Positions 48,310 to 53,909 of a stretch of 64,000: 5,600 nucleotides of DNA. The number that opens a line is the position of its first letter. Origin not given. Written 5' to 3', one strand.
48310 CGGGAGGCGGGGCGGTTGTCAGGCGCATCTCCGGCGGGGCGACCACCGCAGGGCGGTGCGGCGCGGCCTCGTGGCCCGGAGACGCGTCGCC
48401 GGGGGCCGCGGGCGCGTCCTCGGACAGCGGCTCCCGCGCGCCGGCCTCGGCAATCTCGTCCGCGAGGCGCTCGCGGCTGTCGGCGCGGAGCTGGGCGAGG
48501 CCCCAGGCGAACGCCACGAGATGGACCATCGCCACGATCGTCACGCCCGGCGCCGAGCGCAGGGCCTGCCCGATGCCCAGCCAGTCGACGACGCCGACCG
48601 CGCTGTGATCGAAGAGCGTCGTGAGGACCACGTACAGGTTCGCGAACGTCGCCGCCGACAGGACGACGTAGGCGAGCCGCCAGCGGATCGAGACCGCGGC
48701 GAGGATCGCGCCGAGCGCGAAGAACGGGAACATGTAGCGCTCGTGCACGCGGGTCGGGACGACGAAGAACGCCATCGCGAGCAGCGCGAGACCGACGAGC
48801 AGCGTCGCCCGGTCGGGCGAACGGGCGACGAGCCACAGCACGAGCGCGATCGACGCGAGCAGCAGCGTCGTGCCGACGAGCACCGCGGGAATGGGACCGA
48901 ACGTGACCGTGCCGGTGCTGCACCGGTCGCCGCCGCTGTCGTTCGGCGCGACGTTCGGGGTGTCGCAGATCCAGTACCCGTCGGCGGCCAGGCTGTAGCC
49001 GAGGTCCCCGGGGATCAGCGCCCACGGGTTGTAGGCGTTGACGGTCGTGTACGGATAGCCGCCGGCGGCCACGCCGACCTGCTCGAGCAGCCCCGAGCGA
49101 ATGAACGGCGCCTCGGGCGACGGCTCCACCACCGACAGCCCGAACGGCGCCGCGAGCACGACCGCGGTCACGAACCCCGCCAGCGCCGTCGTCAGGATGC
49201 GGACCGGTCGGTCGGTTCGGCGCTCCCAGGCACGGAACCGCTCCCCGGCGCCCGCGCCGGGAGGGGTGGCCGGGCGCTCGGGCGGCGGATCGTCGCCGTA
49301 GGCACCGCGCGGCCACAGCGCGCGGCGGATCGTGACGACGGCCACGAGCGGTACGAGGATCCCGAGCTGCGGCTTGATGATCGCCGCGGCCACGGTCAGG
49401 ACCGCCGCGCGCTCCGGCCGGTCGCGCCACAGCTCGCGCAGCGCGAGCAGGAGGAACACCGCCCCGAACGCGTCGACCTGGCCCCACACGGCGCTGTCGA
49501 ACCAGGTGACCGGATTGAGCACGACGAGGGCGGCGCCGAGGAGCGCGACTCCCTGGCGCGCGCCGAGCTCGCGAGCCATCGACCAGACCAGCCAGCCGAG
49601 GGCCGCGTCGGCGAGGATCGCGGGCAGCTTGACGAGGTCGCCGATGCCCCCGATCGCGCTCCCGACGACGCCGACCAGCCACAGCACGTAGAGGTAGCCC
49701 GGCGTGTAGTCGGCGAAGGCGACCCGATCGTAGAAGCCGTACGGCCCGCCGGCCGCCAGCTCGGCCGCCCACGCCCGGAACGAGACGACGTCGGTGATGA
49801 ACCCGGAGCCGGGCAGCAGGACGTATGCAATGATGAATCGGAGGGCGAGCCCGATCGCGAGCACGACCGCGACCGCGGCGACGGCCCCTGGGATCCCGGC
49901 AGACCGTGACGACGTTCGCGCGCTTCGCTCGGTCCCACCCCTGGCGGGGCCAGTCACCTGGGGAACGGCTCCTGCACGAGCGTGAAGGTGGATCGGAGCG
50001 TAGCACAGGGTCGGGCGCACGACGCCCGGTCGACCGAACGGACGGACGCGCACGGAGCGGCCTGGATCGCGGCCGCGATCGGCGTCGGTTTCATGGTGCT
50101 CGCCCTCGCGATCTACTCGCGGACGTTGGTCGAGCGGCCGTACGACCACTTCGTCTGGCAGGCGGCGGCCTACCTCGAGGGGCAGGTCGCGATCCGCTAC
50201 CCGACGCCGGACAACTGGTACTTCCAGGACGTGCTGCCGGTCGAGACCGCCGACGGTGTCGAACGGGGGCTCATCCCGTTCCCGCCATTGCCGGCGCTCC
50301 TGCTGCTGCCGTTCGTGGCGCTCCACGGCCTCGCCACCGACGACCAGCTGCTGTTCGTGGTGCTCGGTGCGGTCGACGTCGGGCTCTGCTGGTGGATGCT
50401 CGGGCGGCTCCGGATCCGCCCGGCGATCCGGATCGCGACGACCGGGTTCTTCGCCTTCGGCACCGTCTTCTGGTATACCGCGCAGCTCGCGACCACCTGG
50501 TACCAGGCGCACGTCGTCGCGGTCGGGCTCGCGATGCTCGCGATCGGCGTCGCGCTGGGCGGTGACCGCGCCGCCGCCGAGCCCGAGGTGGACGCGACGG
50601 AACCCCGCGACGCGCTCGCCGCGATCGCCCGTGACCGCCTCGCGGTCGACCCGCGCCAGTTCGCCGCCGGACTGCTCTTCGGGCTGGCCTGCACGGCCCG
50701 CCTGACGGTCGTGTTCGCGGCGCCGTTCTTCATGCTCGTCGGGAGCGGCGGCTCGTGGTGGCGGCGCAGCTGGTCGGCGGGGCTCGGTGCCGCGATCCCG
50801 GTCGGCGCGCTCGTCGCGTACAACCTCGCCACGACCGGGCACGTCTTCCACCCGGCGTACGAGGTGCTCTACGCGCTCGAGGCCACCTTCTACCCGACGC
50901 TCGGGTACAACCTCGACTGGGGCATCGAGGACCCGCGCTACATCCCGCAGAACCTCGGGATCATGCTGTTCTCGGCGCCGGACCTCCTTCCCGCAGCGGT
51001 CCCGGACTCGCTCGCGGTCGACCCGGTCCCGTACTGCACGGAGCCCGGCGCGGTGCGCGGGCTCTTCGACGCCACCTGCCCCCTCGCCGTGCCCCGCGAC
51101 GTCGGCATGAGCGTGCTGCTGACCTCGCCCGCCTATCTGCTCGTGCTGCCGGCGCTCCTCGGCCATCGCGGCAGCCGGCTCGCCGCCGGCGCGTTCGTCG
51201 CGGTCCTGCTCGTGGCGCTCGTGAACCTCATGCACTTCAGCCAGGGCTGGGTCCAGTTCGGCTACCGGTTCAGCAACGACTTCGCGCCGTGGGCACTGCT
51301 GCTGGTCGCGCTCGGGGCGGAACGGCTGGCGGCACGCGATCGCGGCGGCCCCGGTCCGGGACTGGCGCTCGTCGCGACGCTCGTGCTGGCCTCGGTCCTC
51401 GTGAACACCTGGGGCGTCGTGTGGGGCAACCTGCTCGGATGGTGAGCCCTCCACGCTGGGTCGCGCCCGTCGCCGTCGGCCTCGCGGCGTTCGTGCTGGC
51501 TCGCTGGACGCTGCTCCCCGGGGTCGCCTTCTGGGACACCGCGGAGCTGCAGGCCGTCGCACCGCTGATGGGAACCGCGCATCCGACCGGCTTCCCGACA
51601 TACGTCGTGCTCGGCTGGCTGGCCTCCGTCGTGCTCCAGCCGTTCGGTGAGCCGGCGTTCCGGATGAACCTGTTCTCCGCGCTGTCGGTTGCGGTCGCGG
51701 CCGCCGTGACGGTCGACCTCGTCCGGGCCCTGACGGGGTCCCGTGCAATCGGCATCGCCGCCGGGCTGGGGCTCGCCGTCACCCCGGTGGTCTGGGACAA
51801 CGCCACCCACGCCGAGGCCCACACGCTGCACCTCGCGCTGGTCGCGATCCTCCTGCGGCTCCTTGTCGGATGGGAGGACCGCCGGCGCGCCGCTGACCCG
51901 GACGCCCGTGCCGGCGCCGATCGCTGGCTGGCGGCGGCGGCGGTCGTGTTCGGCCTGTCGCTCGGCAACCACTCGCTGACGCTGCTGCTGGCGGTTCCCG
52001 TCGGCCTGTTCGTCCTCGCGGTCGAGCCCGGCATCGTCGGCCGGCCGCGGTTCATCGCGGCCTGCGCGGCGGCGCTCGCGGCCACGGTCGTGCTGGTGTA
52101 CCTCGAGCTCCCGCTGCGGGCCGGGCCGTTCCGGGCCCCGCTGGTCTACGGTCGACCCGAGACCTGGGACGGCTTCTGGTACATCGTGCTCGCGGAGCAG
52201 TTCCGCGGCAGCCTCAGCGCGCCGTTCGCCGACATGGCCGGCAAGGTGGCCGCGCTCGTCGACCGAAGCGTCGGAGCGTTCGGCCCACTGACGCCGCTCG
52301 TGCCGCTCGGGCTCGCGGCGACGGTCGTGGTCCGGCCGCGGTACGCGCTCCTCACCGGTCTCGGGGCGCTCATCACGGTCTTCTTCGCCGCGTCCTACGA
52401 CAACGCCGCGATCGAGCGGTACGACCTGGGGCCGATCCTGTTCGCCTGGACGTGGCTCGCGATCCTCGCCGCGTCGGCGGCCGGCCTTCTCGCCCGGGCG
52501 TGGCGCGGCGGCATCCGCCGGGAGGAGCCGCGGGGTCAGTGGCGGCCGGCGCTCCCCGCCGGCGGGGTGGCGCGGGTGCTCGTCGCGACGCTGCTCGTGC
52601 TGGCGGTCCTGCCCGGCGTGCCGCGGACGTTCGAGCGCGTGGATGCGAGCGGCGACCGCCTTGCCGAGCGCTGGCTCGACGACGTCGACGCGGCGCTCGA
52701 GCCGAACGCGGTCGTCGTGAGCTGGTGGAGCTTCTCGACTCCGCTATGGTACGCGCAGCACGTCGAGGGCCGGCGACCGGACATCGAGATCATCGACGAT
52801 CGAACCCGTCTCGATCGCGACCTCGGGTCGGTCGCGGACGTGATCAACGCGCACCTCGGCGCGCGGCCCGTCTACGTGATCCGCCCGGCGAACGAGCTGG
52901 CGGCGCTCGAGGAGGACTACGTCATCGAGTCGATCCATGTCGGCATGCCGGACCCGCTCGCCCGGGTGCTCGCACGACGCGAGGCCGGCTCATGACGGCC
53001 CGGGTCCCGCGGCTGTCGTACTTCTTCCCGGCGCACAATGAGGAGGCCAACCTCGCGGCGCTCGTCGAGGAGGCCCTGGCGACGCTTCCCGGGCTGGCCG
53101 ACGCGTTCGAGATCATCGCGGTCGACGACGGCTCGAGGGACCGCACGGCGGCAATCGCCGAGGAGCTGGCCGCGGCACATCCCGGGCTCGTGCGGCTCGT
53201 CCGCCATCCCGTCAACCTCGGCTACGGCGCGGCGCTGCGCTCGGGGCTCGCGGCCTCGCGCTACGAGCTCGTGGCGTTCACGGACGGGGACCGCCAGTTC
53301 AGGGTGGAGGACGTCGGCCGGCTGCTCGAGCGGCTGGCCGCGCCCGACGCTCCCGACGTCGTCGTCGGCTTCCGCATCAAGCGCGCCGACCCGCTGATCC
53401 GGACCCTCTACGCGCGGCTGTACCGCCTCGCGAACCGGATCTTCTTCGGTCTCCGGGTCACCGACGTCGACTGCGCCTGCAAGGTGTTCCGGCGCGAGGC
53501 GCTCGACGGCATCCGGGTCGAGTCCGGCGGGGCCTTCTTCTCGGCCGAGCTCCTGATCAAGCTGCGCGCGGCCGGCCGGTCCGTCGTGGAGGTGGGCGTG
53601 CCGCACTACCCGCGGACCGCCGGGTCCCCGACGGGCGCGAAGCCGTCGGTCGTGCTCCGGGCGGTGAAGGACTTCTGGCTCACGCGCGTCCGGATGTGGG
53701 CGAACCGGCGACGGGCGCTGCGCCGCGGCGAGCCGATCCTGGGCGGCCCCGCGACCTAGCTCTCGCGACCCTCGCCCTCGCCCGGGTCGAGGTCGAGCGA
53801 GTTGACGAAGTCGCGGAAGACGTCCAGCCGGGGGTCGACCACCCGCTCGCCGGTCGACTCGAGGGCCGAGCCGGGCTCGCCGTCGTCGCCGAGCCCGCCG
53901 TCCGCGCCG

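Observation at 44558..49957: Giant 1799-aa protein fusing two GT-C glycosyltransferases, with a beta-propeller-like insert in the PMT module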

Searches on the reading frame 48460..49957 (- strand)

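Call 8: search_protein_families(library=pfam, proteins=[window:48460-49957:-], max_evalue=10)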
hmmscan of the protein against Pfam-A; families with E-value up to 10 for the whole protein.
window:48460-49957:- (499 aa): 2 families
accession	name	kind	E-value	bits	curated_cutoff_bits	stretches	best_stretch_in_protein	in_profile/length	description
PF09594.16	GT87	-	9.3e-06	26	25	1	84-205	3-122/237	Glycosyltransferase family 87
PF03155.21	Alg6_Alg8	-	0.01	15.3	25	1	358-439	296-380/482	ALG6, ALG8 glycosyltransferase family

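Call 15: search_protein_families(library=ncbifam, proteins=[window:48460-49957:-], max_evalue=0.01)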
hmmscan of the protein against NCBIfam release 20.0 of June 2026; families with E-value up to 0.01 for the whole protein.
window:48460-49957:- (499 aa): 0 families

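Call 21: search_solved_structures(query=A2, max_evalue=10, show_alignments=2)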
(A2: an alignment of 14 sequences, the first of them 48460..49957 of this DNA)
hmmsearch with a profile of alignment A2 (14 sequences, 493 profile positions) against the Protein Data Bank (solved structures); distinct sequences matched with E-value up to 10: 0.

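Call 26: predict_structure(alignment_id=A2)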
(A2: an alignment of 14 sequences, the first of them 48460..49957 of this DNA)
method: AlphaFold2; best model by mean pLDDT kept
length: 499 residues; sequences in the alignment: 14
mean_pLDDT: 56.5   pTM: 0.57
mean pLDDT of the five models: 56.5, 52.1, 51.9, 48.3, 47.4
residues with pLDDT >= 90: 0; 70-90: 112; 50-70: 209; < 50: 178
segments of 3 or more residues with pLDDT < 50: 1-59, 79-90, 105-109, 156-159, 217-229, 268-277, 284-286, 288-308, 329-350, 401-409, 448-456, 496-499
pLDDT, mean of each block of 10 residues (from residue 1): 29 28 36 43 35 38 62 55 45 55 50 69 82 79 68 50 68 76 67 57 59 52 44 59 60 55 49 44 47 36 43 59 56 41 40 59 73 77 71 69 48 63 65 68 55 52 75 79 81 54
secondary structure, 60 per line:
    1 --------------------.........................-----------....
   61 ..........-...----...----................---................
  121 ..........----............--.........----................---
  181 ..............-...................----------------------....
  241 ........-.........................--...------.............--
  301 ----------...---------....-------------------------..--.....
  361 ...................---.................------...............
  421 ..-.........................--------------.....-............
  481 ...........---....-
elements in order: H21-45 H57-70 H86-101 H105-130 H135-146 H149-157 H162-177 H181-194 H196-214 H237-248 H250-274 E277-279 E286-288 H289-298 H323-326 H358-379 H383-399 H406-422 H424-448 H463-467 H469-491 H495-498

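Call 29: fold_search(model_id=the predicted structure, library=pdb)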
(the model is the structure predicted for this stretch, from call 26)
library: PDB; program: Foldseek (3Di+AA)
matches with E <= 10: 183; with E <= 0.001: 1
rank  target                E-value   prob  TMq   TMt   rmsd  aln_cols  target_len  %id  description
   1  9wno_A                1.0e-04  1.00  0.44  0.52  10.1       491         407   14  Cryo-EM structure of Candida glabrata GPI mannosyltransferase I bound to Dol-P-Man (released 2025-12-03)
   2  7wld_U                1.6e-02  0.99  0.33  0.38  11.6       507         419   11  Cryo-EM structure of the human glycosylphosphatidylinositol transamidase complex at 2.53 Angstrom resolution (released 2022-04-27)
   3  8imx_U                2.4e-02  0.99  0.34  0.39  11.7       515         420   12  Cryo-EM structure of GPI-T with a chimeric GPI-anchored protein (released 2023-08-16)
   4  3vvp_A                3.2e-02  0.51  0.16  0.18  21.1       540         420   12  Crystal structure of MATE in complex with Br-NRF (released 2013-04-03)
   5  9ub7_B                3.5e-02  0.99  0.36  0.43  10.9       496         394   12  Structure of glycosylphosphatidylinositol transamidase,state 1 (released 2026-04-08)
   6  4mlb_B                6.5e-02  0.23  0.13  0.14  24.4       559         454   12  Reverse polarity of binding pocket suggests different function of a MOP superfamily transporter from Pyrococcus furios (released 2013-09-25)
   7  6hfb_B                8.2e-02  0.20  0.13  0.14  24.5       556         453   13  Outward-facing conformation of a multidrug resistance MATE family transporter of the MOP superfamily. (released 2019-06-12)
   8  9i5k_A                1.0e-01  0.72  0.26  0.26  17.3       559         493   13  Structure of the Chaetomium thermophilum Pmt4 homodimer (C2 symmetry) (released 2025-12-24)
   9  4kk8_B                1.2e-01  0.28  0.16  0.17  20.1       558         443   15  Structure of the E148Q mutant of CLC-ec1 deltaNC construct in 100mM fluoride (released 2013-08-21)
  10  6s7o_A                1.4e-01  0.89  0.31  0.25  18.0       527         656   12  Cryo-EM structure of human oligosaccharyltransferase complex OST-A (released 2019-12-18)
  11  8qv6_A                1.5e-01  0.47  0.22  0.25  22.6       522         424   13  Structure of human SPNS2 in DDM (released 2025-02-19)
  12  3wbn_A                1.6e-01  0.20  0.15  0.16  24.5       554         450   12  Crystal structure of MATE in complex with MaL6 (released 2013-06-12)
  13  8b6l_I                2.2e-01  0.87  0.32  0.25  21.0       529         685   13  Subtomogram average of the human Sec61-TRAP-OSTA-translocon (released 2022-12-07)
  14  8zd3_C                2.7e-01  0.18  0.14  0.15  21.9       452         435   13  Crystal structure of ALPK1-N+K in complex with CDP-heptose (released 2025-05-07)
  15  8pn9_A                3.0e-01  0.85  0.33  0.26  18.6       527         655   12  Structure of human oligosaccharyltransferase OST-A complex bound to NGI-1 (released 2024-05-08)
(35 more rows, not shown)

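Call 30: search_protein_families(library=pfam, alignment_id=A2, max_evalue=0.01)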
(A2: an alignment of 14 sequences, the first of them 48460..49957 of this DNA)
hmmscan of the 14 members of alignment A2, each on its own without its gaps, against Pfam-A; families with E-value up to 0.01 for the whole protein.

A. member 1, window:48460-49957:- (499 aa): 1 family
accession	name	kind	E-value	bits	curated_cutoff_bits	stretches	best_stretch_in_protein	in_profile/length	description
PF09594.16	GT87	-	9.3e-06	26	25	1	84-205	3-122/237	Glycosyltransferase family 87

B. families by the number of members that match (of 14 scanned): 4 families
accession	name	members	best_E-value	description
PF09594.16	GT87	12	7.7e-07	Glycosyltransferase family 87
PF15971.10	Mannosyl_trans4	2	0.0022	DolP-mannose mannosyltransferase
PF03155.21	Alg6_Alg8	2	0.0037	ALG6, ALG8 glycosyltransferase family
PF06728.19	PIG-U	1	0.0052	GPI transamidase subunit PIG-U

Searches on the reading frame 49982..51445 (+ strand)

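Call 14: search_protein_families(library=pfam, proteins=[window:49982-51445:+], max_evalue=0.01)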
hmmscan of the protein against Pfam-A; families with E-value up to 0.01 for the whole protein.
window:49982-51445:+ (487 aa): 0 families

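Call 15: search_protein_families(library=ncbifam, proteins=[window:49982-51445:+], max_evalue=0.01)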
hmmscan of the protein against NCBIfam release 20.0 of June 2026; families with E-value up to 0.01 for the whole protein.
window:49982-51445:+ (487 aa): 1 family
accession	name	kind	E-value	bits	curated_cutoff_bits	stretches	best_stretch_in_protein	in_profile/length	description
NF047440.1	LA3751_2_3_fam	subfamily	0.0013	17.6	200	0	73-167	63-147/460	LA_3751/LA_3752 family putative glycosyltransferase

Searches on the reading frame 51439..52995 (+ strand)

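Call 14: search_protein_families(library=pfam, proteins=[window:51439-52995:+], max_evalue=0.01)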
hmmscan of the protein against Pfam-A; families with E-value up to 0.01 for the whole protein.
window:51439-52995:+ (518 aa): 2 families
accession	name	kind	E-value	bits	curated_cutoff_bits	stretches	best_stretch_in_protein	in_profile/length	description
PF11028.14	TMEM260-like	-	6.6e-25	88.3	24.2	1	33-193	1-170/179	Protein O-mannosyl-transferase TMEM260-like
PF13231.12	PMT_2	-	4.6e-06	27.4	26.1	1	57-217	5-155/160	Dolichyl-phosphate-mannose-protein mannosyltransferase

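Call 15: search_protein_families(library=ncbifam, proteins=[window:51439-52995:+], max_evalue=0.01)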
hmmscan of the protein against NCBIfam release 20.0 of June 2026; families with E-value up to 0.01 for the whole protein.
window:51439-52995:+ (518 aa): 0 families

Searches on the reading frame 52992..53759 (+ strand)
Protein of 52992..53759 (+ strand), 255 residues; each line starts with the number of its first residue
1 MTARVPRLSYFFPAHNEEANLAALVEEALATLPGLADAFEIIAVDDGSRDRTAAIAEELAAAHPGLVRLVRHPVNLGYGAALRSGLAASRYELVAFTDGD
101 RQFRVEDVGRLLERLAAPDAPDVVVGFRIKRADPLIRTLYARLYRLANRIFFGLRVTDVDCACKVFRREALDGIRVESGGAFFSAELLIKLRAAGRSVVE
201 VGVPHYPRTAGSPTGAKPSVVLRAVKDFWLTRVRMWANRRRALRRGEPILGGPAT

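Call 14: search_protein_families(library=pfam, proteins=[window:52992-53759:+], max_evalue=0.01)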
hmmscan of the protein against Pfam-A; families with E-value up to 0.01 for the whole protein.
window:52992-53759:+ (255 aa): 2 families
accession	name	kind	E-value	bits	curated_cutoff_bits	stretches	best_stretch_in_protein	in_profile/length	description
PF00535.33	Glycos_transf_2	-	1.8e-29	103.2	23.3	1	12-172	4-165/168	Glycosyl transferase family 2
PF13641.12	Glyco_tranf_2_3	-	2.1e-05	25.1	27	1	6-100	1-96/230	Glycosyltransferase like family 2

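Call 15: search_protein_families(library=ncbifam, proteins=[window:52992-53759:+], max_evalue=0.01)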
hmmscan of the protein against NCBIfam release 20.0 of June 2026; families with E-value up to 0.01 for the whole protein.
window:52992-53759:+ (255 aa): 17 families
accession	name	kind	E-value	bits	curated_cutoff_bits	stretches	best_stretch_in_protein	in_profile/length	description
NF058614.1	PPMAGASynPpgS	equivalog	7.6e-21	74.6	370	1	12-200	6-191/226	polyprenyl-phospho-N-acetylgalactosaminyl synthase PpgS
NF007986.1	PRK10714.1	equivalog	6.9e-17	61.4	529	1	4-210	4-205/316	undecaprenyl-phosphate 4-deoxy-4-formamido-L-arabinose transferase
TIGR03965.1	mycofact_glyco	equivalog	2.2e-14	53.2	280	1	9-119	77-183/467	mycofactocin biosynthesis glycosyltransferase MftF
NF047588.1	GlcsyltransPgfSStrep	equivalog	2.4e-14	53.3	500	1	8-174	3-167/308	glycosyltransferase PgfS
NF041391.1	DPhHxTase_Halo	equivalog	5.7e-14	51.6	375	1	15-208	4-186/213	dolichyl-phosphate hexose transferase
TIGR03937.1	PgaC_IcaA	equivalog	1.6e-13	50.4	422.3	1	4-116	43-151/407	poly-beta-1,6-N-acetyl-D-glucosamine synthase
TIGR04182.1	glyco_TIGR04182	equivalog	2.6e-12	46.7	325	1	11-218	5-203/293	S-layer glycoprotein N-glycosyltransferase AglJ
NF041875.1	EPS_EpsD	equivalog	2.3e-10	40.4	370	1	13-127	6-115/325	exopolysaccharide biosynthesis glycosyltransferase EpsD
NF007482.0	PRK10073.1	equivalog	4e-10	39.2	423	1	3-123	3-117/334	glycosyltransferase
NF010496.0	PRK13915.1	equivalog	5.1e-10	38.9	262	1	7-115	32-142/307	glucosyl-3-phosphoglycerate synthase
TIGR04283.1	glyco_like_mftF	equivalog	1.8e-07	31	182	1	12-139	5-121/221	TIGR04283 family arsenosugar biosynthesis glycosyltransferase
TIGR03469.1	HpnB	hypoth_equivalog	3.5e-06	26.3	379.25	1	5-117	43-162/386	hopene-associated glycosyltransferase HpnB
NF047683.1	TeichurnBiosyTuaG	equivalog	1.4e-05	24.9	400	1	1-113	1-109/252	teichuronic acid biosynthesis protein TuaG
NF053739.1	GlytfEpsEBac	equivalog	4e-05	22.7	450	1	36-101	28-93/265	glycosyltransferase EpsE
TIGR04242.1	nodulat_NodC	equivalog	0.00072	18.6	550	1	4-122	46-163/395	chitooligosaccharide synthase NodC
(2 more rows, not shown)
